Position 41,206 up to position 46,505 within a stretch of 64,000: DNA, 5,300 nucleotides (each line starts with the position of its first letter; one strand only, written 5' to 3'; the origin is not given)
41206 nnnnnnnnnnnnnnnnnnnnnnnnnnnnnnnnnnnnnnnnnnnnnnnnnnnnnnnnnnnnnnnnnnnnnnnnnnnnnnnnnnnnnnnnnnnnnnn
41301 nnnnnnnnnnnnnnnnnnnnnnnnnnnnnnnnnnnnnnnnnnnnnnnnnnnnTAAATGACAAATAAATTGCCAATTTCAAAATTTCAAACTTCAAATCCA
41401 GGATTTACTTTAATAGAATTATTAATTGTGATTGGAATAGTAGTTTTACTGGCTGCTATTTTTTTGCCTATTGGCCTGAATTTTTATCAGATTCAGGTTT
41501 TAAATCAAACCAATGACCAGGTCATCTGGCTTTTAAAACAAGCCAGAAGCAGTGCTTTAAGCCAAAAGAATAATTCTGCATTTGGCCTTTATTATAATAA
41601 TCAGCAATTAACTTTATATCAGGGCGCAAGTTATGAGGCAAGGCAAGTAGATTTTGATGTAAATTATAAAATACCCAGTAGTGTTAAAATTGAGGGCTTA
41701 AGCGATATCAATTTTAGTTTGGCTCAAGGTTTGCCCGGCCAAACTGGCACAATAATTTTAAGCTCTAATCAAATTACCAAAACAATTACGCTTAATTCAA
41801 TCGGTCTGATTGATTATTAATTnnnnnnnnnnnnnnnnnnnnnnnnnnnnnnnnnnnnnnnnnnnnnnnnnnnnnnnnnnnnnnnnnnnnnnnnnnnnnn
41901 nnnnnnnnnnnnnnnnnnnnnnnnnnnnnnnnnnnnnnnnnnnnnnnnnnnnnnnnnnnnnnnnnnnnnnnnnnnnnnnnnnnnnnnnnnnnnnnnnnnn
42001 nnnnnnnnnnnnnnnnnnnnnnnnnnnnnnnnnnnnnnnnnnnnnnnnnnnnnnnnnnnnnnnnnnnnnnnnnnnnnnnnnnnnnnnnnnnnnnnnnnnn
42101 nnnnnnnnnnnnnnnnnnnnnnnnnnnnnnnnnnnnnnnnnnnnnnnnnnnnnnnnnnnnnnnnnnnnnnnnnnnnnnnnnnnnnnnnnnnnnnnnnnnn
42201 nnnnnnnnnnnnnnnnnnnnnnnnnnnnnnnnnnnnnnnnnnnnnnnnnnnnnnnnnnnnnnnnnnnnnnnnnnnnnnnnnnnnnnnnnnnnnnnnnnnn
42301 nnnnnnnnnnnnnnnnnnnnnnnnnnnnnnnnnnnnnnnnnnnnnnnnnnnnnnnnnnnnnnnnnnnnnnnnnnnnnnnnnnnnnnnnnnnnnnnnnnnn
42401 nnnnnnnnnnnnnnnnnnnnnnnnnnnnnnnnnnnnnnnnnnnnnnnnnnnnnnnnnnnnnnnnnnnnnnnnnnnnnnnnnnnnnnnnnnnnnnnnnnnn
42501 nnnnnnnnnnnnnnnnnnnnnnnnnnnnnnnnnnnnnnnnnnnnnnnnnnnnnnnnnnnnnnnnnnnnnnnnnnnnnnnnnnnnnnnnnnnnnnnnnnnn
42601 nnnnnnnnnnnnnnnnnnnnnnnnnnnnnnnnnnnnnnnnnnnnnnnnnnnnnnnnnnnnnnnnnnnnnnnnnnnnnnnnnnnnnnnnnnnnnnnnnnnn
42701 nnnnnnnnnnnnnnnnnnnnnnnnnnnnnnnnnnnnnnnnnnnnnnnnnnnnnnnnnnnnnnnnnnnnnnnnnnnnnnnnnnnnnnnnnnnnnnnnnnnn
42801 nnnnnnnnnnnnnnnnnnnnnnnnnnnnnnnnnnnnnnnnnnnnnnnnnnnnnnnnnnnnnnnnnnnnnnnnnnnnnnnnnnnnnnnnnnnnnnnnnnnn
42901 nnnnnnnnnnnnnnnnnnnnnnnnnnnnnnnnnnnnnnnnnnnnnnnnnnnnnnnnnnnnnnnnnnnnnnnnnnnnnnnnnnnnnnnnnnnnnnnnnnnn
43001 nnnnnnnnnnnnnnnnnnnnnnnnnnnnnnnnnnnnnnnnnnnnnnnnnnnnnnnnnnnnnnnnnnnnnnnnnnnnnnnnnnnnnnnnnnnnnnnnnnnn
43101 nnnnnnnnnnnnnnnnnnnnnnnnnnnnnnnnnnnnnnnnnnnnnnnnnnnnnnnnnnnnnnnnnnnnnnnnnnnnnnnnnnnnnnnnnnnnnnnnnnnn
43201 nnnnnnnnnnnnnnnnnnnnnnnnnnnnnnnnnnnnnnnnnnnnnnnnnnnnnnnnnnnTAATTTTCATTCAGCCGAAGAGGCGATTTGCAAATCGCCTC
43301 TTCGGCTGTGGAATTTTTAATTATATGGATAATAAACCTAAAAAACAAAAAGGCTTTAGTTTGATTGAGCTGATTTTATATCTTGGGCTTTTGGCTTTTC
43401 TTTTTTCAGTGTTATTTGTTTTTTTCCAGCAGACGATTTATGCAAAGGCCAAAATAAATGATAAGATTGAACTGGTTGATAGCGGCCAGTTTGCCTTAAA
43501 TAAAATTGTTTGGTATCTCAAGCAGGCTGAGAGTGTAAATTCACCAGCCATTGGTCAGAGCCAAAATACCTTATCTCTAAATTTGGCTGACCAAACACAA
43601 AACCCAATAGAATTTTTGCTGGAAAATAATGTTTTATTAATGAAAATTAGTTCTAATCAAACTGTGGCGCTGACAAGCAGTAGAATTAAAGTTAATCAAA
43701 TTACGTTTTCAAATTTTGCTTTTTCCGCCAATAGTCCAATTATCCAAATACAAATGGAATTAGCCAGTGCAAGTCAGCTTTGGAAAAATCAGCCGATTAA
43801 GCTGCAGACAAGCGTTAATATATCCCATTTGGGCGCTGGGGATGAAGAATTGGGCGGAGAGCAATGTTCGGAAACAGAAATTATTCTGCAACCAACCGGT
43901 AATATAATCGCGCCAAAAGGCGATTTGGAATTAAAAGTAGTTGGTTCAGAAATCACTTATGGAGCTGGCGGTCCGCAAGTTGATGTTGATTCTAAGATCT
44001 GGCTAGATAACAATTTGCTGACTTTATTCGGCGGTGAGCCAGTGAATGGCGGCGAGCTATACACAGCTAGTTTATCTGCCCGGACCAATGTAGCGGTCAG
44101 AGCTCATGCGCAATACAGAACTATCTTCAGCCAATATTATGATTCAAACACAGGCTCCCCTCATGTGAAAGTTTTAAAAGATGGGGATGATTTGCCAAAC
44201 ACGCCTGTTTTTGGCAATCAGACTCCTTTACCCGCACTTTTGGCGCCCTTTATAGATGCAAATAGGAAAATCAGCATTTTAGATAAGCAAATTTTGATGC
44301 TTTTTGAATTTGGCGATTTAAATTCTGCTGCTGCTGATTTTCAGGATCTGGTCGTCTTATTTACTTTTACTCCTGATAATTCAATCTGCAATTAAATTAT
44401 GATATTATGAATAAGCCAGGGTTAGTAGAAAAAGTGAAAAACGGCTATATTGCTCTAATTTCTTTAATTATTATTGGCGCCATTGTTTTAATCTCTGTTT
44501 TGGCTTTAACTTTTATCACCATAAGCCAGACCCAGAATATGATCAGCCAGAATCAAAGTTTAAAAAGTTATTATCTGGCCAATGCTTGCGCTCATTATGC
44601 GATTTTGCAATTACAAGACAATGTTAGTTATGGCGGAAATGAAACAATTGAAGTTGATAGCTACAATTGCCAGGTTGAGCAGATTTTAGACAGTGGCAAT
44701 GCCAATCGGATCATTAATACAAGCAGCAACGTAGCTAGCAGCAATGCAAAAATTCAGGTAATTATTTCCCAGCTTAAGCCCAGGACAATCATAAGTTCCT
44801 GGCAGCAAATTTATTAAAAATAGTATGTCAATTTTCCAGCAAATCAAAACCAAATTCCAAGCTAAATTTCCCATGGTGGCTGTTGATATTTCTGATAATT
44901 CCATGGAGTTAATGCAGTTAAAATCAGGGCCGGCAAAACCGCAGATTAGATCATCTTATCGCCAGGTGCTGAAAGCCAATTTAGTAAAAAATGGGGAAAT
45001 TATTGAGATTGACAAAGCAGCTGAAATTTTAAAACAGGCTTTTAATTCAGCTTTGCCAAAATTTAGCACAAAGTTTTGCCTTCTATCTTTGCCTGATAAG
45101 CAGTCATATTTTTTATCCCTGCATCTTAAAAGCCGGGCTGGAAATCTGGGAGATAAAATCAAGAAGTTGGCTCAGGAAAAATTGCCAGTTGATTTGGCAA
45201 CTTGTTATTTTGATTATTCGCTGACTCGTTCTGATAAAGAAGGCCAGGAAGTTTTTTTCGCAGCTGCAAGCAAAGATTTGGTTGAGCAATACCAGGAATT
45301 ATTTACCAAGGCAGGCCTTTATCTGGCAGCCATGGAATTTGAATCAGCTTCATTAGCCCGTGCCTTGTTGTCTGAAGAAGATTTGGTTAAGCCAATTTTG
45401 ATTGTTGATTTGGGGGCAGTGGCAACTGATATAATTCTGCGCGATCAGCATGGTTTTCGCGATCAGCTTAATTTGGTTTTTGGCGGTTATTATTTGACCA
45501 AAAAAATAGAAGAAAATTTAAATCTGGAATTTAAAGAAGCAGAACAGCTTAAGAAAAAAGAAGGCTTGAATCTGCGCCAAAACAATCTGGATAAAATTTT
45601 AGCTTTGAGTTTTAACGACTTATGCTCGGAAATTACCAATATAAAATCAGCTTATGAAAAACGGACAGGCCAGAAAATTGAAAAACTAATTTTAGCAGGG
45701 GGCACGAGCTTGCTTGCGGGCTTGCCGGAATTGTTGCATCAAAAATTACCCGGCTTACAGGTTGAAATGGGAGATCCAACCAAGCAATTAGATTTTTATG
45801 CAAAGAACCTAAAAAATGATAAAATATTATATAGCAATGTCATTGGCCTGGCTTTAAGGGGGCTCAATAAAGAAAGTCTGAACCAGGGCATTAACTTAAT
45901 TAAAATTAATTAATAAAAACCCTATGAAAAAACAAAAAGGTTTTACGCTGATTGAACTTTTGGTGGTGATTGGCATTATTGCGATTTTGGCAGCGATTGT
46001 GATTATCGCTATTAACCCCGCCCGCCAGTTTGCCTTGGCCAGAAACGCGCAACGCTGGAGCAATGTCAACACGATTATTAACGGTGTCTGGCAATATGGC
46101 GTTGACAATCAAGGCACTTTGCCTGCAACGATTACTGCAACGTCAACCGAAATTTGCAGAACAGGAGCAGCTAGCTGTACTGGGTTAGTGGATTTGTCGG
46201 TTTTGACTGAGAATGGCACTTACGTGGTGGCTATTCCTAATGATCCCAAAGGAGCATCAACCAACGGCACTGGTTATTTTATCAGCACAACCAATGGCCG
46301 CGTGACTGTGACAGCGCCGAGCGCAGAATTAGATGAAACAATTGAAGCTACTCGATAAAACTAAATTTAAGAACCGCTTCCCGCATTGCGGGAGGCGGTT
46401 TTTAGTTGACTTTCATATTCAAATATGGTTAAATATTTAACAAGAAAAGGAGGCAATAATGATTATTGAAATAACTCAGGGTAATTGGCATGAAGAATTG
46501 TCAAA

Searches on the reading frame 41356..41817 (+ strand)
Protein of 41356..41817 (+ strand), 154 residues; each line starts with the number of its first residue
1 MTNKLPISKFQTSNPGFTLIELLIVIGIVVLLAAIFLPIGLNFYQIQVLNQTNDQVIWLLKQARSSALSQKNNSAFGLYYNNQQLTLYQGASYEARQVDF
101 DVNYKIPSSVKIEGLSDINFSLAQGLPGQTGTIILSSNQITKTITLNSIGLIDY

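Call 78: search_protein_families(library=pfam, proteins=[window:41356-41817:+], max_evalue=0.001)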
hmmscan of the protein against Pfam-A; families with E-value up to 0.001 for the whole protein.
window:41356-41817:+ (154 aa): 1 family
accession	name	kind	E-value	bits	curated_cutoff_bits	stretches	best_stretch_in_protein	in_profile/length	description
PF07963.17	N_methyl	-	2.8e-05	24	21.2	1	16-36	6-26/27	Prokaryotic N-terminal methylation motif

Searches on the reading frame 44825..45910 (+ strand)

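Call 78: search_protein_families(library=pfam, proteins=[window:44825-45910:+], max_evalue=0.001)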
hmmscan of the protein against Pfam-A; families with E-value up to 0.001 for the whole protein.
window:44825-45910:+ (362 aa): 2 families
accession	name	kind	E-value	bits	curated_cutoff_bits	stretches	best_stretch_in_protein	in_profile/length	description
PF11104.14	PilM_2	-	9.7e-30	104.1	27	1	20-346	2-339/340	Type IV pilus assembly protein PilM;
PF14450.12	FtsA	-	1.1e-09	39.1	31.8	1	193-325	2-114/127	Cell division protein FtsA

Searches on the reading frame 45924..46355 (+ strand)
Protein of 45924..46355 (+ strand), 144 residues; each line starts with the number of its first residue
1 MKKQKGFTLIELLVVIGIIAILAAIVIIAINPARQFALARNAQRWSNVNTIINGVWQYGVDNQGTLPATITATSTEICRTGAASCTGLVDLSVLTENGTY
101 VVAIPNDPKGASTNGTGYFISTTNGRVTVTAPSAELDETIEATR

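Call 78: search_protein_families(library=pfam, proteins=[window:45924-46355:+], max_evalue=0.001)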
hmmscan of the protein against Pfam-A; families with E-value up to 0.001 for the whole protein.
window:45924-46355:+ (144 aa): 1 family
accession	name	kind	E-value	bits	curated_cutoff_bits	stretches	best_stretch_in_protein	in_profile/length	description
PF07963.17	N_methyl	-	1.4e-10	40.7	21.2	1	1-26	1-26/27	Prokaryotic N-terminal methylation motif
